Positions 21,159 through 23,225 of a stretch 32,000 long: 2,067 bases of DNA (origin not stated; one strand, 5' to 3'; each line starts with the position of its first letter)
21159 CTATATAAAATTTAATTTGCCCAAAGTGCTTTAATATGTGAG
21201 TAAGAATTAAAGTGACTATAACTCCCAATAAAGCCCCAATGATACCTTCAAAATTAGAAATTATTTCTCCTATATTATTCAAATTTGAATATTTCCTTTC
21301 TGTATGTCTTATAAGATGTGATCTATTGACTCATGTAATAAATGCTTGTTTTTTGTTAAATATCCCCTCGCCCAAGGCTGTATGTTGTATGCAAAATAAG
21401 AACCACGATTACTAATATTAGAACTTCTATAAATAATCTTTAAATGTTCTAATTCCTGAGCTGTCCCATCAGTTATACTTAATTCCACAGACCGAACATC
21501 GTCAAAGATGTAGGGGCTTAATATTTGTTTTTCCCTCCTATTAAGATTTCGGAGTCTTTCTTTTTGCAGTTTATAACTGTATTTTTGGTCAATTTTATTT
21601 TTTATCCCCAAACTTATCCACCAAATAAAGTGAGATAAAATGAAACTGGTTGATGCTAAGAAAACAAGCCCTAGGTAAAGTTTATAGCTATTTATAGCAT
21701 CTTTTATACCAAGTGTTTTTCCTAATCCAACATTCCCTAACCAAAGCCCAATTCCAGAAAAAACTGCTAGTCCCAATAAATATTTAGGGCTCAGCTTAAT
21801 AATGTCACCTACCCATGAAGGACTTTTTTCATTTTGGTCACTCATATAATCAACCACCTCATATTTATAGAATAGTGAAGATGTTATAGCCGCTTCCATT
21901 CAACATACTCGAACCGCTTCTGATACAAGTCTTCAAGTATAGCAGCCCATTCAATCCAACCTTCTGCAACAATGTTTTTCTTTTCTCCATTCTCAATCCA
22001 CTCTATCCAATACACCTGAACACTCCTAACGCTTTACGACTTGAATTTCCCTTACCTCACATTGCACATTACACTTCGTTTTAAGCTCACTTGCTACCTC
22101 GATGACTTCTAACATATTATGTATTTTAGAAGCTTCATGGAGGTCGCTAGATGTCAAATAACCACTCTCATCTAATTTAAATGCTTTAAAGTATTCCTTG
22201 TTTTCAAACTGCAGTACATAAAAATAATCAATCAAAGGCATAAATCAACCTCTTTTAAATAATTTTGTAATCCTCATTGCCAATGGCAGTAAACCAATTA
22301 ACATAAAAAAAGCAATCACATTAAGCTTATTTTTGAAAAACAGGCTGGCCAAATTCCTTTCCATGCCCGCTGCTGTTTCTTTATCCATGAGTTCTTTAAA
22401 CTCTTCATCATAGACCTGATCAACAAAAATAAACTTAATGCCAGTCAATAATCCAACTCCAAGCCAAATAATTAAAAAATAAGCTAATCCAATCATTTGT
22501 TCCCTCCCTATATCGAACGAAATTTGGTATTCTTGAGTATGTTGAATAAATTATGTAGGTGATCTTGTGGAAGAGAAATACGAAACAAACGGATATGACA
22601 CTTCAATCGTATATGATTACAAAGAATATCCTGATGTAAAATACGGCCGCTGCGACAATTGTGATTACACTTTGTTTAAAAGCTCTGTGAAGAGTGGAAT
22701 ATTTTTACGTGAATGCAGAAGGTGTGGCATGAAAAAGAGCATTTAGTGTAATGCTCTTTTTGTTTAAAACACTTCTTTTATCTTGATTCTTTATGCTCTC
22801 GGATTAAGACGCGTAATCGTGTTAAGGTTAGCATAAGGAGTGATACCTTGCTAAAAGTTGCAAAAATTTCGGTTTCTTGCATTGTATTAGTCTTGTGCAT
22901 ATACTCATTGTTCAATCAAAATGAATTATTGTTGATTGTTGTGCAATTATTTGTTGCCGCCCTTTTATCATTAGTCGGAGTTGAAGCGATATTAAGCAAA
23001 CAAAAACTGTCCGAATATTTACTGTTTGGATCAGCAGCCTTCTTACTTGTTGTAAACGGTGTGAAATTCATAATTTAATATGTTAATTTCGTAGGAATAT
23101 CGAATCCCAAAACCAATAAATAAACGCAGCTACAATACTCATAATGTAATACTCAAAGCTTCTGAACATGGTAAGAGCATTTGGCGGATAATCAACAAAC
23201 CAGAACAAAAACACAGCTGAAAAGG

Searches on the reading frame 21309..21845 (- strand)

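Call 101: search_protein_families(library=pfam, proteins=[window:21309-21845:-], max_evalue=0.01)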
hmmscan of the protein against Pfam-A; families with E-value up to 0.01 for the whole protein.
window:21309-21845:- (178 aa): 1 family
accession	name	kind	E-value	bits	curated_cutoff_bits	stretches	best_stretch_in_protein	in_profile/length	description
PF14163.11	SieB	-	3e-44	150.6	26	1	24-166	2-146/147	Super-infection exclusion protein B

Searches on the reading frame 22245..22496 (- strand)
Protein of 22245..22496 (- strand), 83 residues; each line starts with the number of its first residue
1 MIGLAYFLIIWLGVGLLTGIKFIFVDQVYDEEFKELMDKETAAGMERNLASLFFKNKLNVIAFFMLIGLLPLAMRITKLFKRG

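Call 101: search_protein_families(library=pfam, proteins=[window:22245-22496:-], max_evalue=0.01)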
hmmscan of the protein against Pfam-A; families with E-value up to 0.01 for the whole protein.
window:22245-22496:- (83 aa): 1 family
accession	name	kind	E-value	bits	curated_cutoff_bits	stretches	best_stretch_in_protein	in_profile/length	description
PF25563.1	TPR_SYVN1_N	-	0.0016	18.5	31.4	1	6-71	45-110/268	E3 ubiquitin-protein ligase synoviolin-like, TPR repeats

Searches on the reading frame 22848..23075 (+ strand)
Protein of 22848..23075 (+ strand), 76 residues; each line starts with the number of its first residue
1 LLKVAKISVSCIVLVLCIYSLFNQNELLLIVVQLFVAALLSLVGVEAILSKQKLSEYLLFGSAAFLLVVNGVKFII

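Call 101: search_protein_families(library=pfam, proteins=[window:22848-23075:+], max_evalue=0.01)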
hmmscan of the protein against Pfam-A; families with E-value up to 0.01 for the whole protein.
window:22848-23075:+ (76 aa): 1 family
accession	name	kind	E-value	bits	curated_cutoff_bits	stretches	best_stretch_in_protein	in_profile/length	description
PF07695.17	7TMR-DISM_7TM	-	0.0033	17.8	29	1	7-68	102-165/205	7TM diverse intracellular signalling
